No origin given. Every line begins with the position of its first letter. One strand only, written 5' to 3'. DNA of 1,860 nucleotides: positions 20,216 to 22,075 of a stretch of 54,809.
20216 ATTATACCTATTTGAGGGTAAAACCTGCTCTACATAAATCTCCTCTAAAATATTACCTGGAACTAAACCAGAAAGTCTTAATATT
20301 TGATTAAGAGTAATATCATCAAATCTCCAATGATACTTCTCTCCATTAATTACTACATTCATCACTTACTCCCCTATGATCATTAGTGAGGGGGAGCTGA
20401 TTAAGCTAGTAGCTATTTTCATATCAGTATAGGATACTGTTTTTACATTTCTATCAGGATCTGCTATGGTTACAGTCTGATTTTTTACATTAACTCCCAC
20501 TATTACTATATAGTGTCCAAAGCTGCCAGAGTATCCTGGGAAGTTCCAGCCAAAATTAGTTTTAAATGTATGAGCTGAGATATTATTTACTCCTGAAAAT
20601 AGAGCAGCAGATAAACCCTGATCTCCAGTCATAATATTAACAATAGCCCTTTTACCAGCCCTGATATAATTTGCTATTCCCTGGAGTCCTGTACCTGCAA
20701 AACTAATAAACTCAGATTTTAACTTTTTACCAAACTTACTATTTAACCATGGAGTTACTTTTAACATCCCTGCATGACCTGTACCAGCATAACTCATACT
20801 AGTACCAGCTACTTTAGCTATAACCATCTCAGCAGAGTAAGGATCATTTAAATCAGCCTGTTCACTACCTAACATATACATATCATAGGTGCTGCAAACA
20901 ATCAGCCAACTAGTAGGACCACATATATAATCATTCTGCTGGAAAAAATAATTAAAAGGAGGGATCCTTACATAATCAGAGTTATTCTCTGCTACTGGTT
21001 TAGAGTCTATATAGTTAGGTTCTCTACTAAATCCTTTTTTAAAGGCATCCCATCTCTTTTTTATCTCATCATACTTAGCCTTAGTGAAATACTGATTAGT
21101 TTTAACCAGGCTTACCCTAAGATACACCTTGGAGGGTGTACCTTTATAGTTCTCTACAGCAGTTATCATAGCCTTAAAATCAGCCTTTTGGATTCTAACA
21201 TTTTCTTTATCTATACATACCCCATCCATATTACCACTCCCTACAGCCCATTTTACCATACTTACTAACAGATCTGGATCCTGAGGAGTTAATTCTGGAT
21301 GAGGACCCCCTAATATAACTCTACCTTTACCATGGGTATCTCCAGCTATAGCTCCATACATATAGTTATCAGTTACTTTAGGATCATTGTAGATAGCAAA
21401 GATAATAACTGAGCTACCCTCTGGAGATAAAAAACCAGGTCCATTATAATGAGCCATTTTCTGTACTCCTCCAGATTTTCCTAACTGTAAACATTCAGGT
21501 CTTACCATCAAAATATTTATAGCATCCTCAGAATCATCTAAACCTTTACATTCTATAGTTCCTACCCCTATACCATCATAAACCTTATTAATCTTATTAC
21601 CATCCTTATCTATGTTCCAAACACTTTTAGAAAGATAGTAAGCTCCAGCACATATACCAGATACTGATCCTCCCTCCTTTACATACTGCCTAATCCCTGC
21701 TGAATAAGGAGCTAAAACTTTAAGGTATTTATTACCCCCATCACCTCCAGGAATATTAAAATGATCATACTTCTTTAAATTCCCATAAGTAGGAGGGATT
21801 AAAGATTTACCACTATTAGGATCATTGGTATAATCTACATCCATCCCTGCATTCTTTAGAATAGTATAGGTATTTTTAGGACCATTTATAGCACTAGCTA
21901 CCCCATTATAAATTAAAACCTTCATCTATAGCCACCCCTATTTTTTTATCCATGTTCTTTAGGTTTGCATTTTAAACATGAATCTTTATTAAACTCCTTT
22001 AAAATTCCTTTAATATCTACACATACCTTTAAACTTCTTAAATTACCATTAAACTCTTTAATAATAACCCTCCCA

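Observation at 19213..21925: Late operon ends with two papain-fold cysteine peptidases and no muramidase or amidase: candidate non-canonical lysis cassette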

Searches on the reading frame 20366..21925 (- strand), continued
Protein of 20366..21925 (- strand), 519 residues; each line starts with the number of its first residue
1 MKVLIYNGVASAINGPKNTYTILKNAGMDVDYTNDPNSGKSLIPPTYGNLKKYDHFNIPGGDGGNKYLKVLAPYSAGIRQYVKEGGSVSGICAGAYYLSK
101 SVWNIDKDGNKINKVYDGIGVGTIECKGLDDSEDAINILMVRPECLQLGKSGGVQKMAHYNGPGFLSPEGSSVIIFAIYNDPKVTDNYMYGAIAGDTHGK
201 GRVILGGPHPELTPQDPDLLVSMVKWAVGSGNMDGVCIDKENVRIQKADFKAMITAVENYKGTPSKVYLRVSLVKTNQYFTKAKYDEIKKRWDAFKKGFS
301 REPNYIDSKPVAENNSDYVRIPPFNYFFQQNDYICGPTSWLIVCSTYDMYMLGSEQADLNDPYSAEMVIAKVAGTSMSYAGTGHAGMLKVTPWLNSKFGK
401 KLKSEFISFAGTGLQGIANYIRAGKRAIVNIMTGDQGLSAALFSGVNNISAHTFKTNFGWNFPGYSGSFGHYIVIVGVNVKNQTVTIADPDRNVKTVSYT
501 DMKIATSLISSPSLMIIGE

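Call 67: predict_structure(alignment_id=A3)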
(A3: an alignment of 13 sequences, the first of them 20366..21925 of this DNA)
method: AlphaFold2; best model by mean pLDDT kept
length: 519 residues; sequences in the alignment: 13
mean_pLDDT: 82.0   pTM: 0.51
mean pLDDT of the five models: 82.0, 80.5, 79.9, 78.8, 68.8
residues with pLDDT >= 90: 206; 70-90: 221; 50-70: 59; < 50: 33
segments of 3 or more residues with pLDDT < 50: 312-315, 353-360, 439-457
pLDDT, mean of each block of 10 residues (from residue 1): 94 92 96 84 92 96 88 94 94 95 85 91 85 79 78 86 79 85 76 88 94 93 89 69 81 85 83 71 94 77 74 62 64 76 82 46 73 72 84 88 92 92 90 68 47 49 79 91 88 82 87 87
secondary structure, 60 per line:
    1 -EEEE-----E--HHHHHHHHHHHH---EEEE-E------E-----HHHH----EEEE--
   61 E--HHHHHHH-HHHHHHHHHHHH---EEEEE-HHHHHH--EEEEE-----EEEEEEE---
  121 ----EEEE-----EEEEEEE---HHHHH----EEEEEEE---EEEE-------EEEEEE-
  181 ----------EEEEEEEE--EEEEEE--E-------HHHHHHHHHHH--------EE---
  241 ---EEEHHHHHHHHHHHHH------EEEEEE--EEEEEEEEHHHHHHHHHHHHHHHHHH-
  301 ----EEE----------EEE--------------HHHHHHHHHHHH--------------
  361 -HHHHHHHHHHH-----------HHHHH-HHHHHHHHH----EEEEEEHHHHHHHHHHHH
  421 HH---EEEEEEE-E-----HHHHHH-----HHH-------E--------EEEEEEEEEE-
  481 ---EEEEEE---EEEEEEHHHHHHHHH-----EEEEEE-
elements in order: E2-5 H14-25 E29-32 H47-50 E55-58 H64-70 H72-83 E87-91 H93-98 E101-105 E111-117 E125-128 E134-140 H144-148 E153-159 E163-166 E174-179 E191-198 E201-206 H217-227 E244-246 H247-259 E266-271 E274-281 H282-299 E305-307 E318-320 H335-346 H362-372 H384-388 H390-398 E403-408 H409-422 E426-432 H440-445 E470-479 E484-489 E493-498 H499-507 E513-518

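Call 70: fold_search(model_id=the predicted structure, library=pdb)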
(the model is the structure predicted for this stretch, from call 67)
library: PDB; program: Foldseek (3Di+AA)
matches with E <= 10: 1318; with E <= 0.001: 217
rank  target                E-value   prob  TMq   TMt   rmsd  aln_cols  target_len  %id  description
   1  8z4n_A                5.8e-10  1.00  0.26  0.54  12.4       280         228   19  Pseudomurein Endoisopeptidase PeiR-C90A (released 2025-04-23)
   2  8z4h_A                1.2e-09  1.00  0.25  0.53  12.4       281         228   20  Pseudomurein Endoisopeptidase PeiR (released 2025-04-23)
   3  4wxy_L                4.0e-09  1.00  0.31  0.78   3.7       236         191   18  PLPS (inactive glutaminase mutant) co-crystallized with glutamine and R5P. (released 2015-01-14)
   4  4wxy_B                4.5e-09  1.00  0.31  0.79   3.7       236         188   18  PLPS (inactive glutaminase mutant) co-crystallized with glutamine and R5P. (released 2015-01-14)
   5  2nv2_F                5.8e-09  1.00  0.31  0.79   3.5       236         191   15  Structure of the PLP synthase complex Pdx1/2 (YaaD/E) from Bacillus subtilis (released 2006-12-05)
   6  2nv2_B                5.8e-09  1.00  0.31  0.76   3.8       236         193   14  Structure of the PLP synthase complex Pdx1/2 (YaaD/E) from Bacillus subtilis (released 2006-12-05)
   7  2abw_B                6.1e-09  1.00  0.31  0.66   4.3       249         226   13  Glutaminase subunit of the plasmodial PLP synthase (Vitamin B6 biosynthesis) (released 2006-01-10)
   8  4wxy_F                6.9e-09  1.00  0.31  0.78   3.6       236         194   18  PLPS (inactive glutaminase mutant) co-crystallized with glutamine and R5P. (released 2015-01-14)
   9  2iss_E                8.7e-09  1.00  0.31  0.81   3.3       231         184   17  Structure of the PLP synthase Holoenzyme from Thermotoga maritima (released 2007-01-02)
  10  6ru0_F                9.2e-09  1.00  0.30  0.70   5.5       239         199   15  Light-Regulation of Imidazole Glycerol Phosphate Synthase by Interference with its Allosteric Machinery through Photo- (released 2020-05-20)
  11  2abw_A                9.8e-09  1.00  0.32  0.69   4.7       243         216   16  Glutaminase subunit of the plasmodial PLP synthase (Vitamin B6 biosynthesis) (released 2006-01-10)
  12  7ac8_F                1.0e-08  1.00  0.31  0.75   4.6       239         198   13  Molecular basis for the unique allosteric activation mechanism of the heterodimeric imidazole glycerol phosphate synth (released 2021-05-19)
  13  4ads_G                1.1e-08  1.00  0.31  0.68   5.6       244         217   15  Crystal structure of plasmodial PLP synthase complex (released 2012-01-25)
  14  2iss_D                1.3e-08  1.00  0.31  0.82   3.1       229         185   16  Structure of the PLP synthase Holoenzyme from Thermotoga maritima (released 2007-01-02)
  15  6ymu_B                1.4e-08  1.00  0.31  0.74   4.7       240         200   13  Imidazole Glycerol Phosphate Synthase (released 2020-07-22)
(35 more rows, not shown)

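Call 88: search_protein_families(library=pfam, proteins=[P0158, P0160, P0167, P0171, P0177, P0188, P0143, P0147, P0155, P0142], max_evalue=0.001)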
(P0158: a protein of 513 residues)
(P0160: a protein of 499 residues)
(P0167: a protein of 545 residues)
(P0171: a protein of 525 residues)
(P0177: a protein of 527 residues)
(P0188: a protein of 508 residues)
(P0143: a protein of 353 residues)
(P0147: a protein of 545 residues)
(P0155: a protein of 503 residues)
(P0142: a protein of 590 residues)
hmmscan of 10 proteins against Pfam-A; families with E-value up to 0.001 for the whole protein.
P0158 (513 aa): 6 families
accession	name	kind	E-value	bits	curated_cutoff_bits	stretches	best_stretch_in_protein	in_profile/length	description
PF01841.26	Transglut_core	-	3.1e-18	66.5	23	1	392-484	11-108/108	Transglutaminase-like superfamily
PF09825.15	BPL_N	-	1.5e-17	63.9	24.2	1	3-98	3-104/283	Biotin-protein ligase, N terminal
PF09373.15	PMBR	-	2.2e-16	59.5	24.9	1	327-352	5-30/33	Pseudomurein-binding repeat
PF07685.20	GATase_3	-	2e-06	28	27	1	22-110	18-111/196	CobB/CobQ-like glutamine amidotransferase domain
PF06283.17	ThuA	-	7.9e-05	23.4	33.4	1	17-105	21-99/209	Trehalose utilisation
PF08532.16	Glyco_hydro_42M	-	0.00077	19.5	25.8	0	61-184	68-188/207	Beta-galactosidase trimerisation domain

P0160 (499 aa): 4 families
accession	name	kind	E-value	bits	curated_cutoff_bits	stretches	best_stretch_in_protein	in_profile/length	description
PF09825.15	BPL_N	-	6.5e-20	71.6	24.2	2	3-91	2-99/283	Biotin-protein ligase, N terminal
PF01841.26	Transglut_core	-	2.2e-15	57.3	23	1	378-471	8-107/108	Transglutaminase-like superfamily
PF09373.15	PMBR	-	7.3e-14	51.5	24.9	1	206-233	6-33/33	Pseudomurein-binding repeat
PF01174.25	SNO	-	0.00023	21.5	27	1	28-89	18-83/188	SNO glutamine amidotransferase family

P0167 (545 aa): 1 family
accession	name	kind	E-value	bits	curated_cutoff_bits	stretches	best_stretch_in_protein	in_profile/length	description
PF09373.15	PMBR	-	5e-16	58.4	24.9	2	300-327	5-32/33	Pseudomurein-binding repeat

P0171 (525 aa): 2 families
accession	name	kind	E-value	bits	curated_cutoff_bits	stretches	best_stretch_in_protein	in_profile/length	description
PF09373.15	PMBR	-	9.6e-15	54.3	24.9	1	288-312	8-32/33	Pseudomurein-binding repeat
PF09825.15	BPL_N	-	8.2e-07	28.6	24.2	0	1-98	1-103/283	Biotin-protein ligase, N terminal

P0177 (527 aa): 2 families
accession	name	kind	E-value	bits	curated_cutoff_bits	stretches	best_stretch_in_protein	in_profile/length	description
PF09373.15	PMBR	-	3.1e-14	52.7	24.9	2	217-241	9-33/33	Pseudomurein-binding repeat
PF01965.30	DJ-1_PfpI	-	8.8e-05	22.8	26.6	1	25-101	42-120/165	DJ-1/PfpI family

P0188 (508 aa): 3 families
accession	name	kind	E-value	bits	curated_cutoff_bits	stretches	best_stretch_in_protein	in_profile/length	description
PF09825.15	BPL_N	-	9.4e-15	54.7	24.2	1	6-95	4-97/283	Biotin-protein ligase, N terminal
PF09373.15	PMBR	-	5.7e-14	51.9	24.9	1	290-316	7-33/33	Pseudomurein-binding repeat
PF01841.26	Transglut_core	-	1.2e-11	45.3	23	1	397-481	19-108/108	Transglutaminase-like superfamily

P0143 (353 aa): 3 families
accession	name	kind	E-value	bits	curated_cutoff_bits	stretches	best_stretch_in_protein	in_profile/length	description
PF09825.15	BPL_N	-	3.3e-16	59.5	24.2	1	139-239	2-99/283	Biotin-protein ligase, N terminal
PF09373.15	PMBR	-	3.8e-15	55.6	24.9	2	68-96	2-30/33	Pseudomurein-binding repeat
PF01965.30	DJ-1_PfpI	-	3.4e-05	24.2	26.6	1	182-233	54-105/165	DJ-1/PfpI family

P0147 (545 aa): 5 families
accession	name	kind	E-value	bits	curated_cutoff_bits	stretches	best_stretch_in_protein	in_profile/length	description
PF09373.15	PMBR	-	2.4e-40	135.2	24.9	4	133-163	3-33/33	Pseudomurein-binding repeat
PF09825.15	BPL_N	-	6.5e-19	68.4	24.2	2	332-427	2-98/283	Biotin-protein ligase, N terminal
PF01965.30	DJ-1_PfpI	-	1e-06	29.1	26.6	1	355-421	40-104/165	DJ-1/PfpI family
PF06283.17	ThuA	-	4.8e-05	24.2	33.4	1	332-423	1-91/209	Trehalose utilisation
PF11285.13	DUF3086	-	5e-05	23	24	0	215-283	60-128/277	Protein of unknown function (DUF3086)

P0155 (503 aa): 5 families
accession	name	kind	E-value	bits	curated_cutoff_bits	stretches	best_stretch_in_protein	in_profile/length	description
PF09825.15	BPL_N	-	9.7e-15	54.7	24.2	1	173-270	1-99/283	Biotin-protein ligase, N terminal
PF09373.15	PMBR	-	6.9e-11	42.1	24.9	1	106-133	3-30/33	Pseudomurein-binding repeat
PF01965.30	DJ-1_PfpI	-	1.7e-06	28.4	26.6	1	211-266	51-107/165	DJ-1/PfpI family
PF17385.8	LBP_M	-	4e-06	27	25.2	1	187-260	30-104/221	Lacto-N-biose phosphorylase central domain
PF06283.17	ThuA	-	3e-05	24.8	33.4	1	175-266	2-91/209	Trehalose utilisation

P0142 (590 aa): 4 families
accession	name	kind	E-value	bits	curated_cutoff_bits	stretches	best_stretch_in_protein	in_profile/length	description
PF09373.15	PMBR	-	1.8e-24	85.1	24.9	2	559-588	3-32/33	Pseudomurein-binding repeat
PF09825.15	BPL_N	-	3.6e-16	59.3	24.2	2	73-173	2-99/283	Biotin-protein ligase, N terminal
PF01965.30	DJ-1_PfpI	-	5e-06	26.9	26.6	1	88-166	26-104/165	DJ-1/PfpI family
PF22458.1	RsmF-B_ferredox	-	4e-05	24.1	27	0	468-509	23-66/74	Methyltr_RsmF/B-like, ferredoxin-like domain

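Call 89: fold_search(model_id=the predicted structure, library=viral)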
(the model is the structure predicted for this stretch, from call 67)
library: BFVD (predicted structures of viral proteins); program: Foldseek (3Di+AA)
matches with E <= 10: 440; with E <= 0.001: 16
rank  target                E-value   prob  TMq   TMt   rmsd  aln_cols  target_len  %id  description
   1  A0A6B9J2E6            7.6e-18  1.00  0.33  0.66   8.3       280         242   24  (no name in the UniProt tables at hand)
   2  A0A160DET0            2.8e-08  1.00  0.25  0.58   5.5       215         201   18  Endolysin [Gordonia phage OneUp]
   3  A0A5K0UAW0            1.6e-07  1.00  0.26  0.54   7.8       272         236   10  Uncharacterized protein [Yasminevirus sp. GU-2018]
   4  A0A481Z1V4            1.3e-06  1.00  0.24  0.59   6.6       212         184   14  Uncharacterized protein [Mimivirus LCMiAC02]
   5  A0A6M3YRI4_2          2.4e-05  1.00  0.28  0.14  13.9       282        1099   10  CTP synthase (glutamine hydrolyzing) [Riboviria sp.]
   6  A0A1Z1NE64            3.3e-05  1.00  0.29  0.13   6.9       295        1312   12  Protein G3 [Common bottlenose dolphin gammaherpesvirus 1 strain Sarasota]
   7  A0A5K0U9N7            4.6e-05  1.00  0.27  0.46   7.4       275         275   14  Type 1 glutamine amidotransferase [Yasminevirus sp. GU-2018]
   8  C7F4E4                5.5e-05  1.00  0.24  0.30  10.2       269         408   13  (no name in the UniProt tables at hand)
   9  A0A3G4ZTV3            5.9e-05  1.00  0.23  0.42  11.0       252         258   13  Peptidase C1 [Edafosvirus sp.]
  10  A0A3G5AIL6            1.1e-04  0.99  0.19  0.10  19.2       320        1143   11  Peptidase C1A papain C-terminal domain-containing protein [Sylvanvirus sp.]
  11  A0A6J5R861            1.4e-04  1.00  0.26  0.22   6.2       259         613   12  Autotransporter beta-domain containing protein [uncultured Caudovirales phage]
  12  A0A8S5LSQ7            1.5e-04  1.00  0.23  0.34   6.4       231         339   11  Papain-like cysteine protease AvrRpt2 [Siphoviridae sp. ctMAv2]
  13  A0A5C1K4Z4            3.7e-04  1.00  0.28  0.26  15.4       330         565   12  (no name in the UniProt tables at hand)
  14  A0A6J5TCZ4            6.2e-04  1.00  0.24  0.47   9.8       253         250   10  Peptidase_C1 domain containing protein [uncultured Caudovirales phage]
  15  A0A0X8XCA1            9.4e-04  1.00  0.22  0.30   6.6       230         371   15  (no name in the UniProt tables at hand)
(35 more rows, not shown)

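Call 90: find_encoding_contigs(protein=P0158, flank=8000, max_places=2)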
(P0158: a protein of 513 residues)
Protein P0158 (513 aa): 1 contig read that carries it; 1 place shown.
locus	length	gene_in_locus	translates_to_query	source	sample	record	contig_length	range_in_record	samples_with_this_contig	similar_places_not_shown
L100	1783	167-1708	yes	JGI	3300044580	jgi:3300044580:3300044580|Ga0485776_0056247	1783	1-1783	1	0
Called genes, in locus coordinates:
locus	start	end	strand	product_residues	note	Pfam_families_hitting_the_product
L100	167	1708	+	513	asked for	PF09825:BPL_N, PF07685:GATase_3 (weak), PF09373:PMBR (faint), PF01841:Transglut_core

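Call 91: find_encoding_contigs(protein=P0125, flank=8000, max_places=2)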
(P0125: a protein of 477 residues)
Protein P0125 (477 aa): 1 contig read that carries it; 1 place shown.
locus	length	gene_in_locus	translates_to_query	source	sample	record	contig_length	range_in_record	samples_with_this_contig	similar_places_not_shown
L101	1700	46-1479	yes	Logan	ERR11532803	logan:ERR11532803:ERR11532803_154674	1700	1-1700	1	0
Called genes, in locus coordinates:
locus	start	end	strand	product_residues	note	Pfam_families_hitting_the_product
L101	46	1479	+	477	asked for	PF09825:BPL_N, PF09373:PMBR (faint), PF03412:Peptidase_C39, PF13529:Peptidase_C39_2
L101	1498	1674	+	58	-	-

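Call 93: find_encoding_contigs(protein=P0128, flank=8000, max_places=2)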
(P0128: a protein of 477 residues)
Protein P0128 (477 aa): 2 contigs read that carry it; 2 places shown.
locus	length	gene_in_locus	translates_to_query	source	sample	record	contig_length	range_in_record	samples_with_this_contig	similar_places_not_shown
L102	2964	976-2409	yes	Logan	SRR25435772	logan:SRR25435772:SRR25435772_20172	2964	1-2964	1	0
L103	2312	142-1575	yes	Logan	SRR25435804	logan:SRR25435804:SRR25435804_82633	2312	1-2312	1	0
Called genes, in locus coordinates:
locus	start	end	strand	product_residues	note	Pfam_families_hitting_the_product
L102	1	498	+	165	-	?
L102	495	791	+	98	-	-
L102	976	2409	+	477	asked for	PF09825:BPL_N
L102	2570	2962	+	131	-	?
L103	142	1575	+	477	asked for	PF09825:BPL_N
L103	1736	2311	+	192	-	?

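Call 94: find_encoding_contigs(protein=P0132, flank=8000, max_places=2)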
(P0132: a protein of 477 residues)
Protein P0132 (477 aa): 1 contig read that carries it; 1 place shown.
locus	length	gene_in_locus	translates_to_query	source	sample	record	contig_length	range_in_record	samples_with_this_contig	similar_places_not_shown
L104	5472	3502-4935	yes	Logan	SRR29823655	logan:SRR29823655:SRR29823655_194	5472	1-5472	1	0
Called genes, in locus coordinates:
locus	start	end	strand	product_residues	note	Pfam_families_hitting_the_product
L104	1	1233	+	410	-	?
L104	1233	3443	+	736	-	PF06605:Prophage_tail (weak)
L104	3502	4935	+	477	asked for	PF01965:DJ-1_PfpI (weak), PF09825:BPL_N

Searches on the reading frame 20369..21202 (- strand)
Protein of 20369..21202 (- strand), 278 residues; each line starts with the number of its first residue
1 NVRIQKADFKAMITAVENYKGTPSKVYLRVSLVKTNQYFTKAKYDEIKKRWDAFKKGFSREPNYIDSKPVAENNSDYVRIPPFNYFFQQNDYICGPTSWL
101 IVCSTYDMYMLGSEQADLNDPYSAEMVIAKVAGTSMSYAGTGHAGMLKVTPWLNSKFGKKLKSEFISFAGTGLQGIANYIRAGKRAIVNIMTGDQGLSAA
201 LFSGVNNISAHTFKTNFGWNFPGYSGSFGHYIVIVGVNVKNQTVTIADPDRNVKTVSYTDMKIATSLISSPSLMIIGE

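Call 46: search_solved_structures(query=A2, max_evalue=1, show_alignments=2)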
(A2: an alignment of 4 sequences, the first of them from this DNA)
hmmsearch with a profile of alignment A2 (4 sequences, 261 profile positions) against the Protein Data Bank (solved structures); distinct sequences matched with E-value up to 1: 7.
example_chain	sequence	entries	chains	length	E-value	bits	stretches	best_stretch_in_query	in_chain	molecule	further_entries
8z4h_A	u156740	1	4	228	1.6e-12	50.3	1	11-237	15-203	Endoisopeptidase PeiR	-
8z4n_A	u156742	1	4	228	6.8e-11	44.9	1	11-237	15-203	Endoisopeptidase PeiR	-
22oc_A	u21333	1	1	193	3.7e-09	39.3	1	88-227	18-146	P210 WT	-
8z4f_B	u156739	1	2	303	1.8e-05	27.2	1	41-84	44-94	Pseudomurein endosiopeptidase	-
31mr_A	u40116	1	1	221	0.086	15.1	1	17-68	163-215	Cell envelope proteinase A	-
9hq8_A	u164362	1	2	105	0.092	15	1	33-96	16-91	Hypothetical protein from ssRNA Leviviricetes sp bacteriophage metagenome, IMGVR_UViG_3300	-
7n87_A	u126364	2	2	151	0.64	12.2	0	212-244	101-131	ABC-type bacteriocin transporter | Peptidase C39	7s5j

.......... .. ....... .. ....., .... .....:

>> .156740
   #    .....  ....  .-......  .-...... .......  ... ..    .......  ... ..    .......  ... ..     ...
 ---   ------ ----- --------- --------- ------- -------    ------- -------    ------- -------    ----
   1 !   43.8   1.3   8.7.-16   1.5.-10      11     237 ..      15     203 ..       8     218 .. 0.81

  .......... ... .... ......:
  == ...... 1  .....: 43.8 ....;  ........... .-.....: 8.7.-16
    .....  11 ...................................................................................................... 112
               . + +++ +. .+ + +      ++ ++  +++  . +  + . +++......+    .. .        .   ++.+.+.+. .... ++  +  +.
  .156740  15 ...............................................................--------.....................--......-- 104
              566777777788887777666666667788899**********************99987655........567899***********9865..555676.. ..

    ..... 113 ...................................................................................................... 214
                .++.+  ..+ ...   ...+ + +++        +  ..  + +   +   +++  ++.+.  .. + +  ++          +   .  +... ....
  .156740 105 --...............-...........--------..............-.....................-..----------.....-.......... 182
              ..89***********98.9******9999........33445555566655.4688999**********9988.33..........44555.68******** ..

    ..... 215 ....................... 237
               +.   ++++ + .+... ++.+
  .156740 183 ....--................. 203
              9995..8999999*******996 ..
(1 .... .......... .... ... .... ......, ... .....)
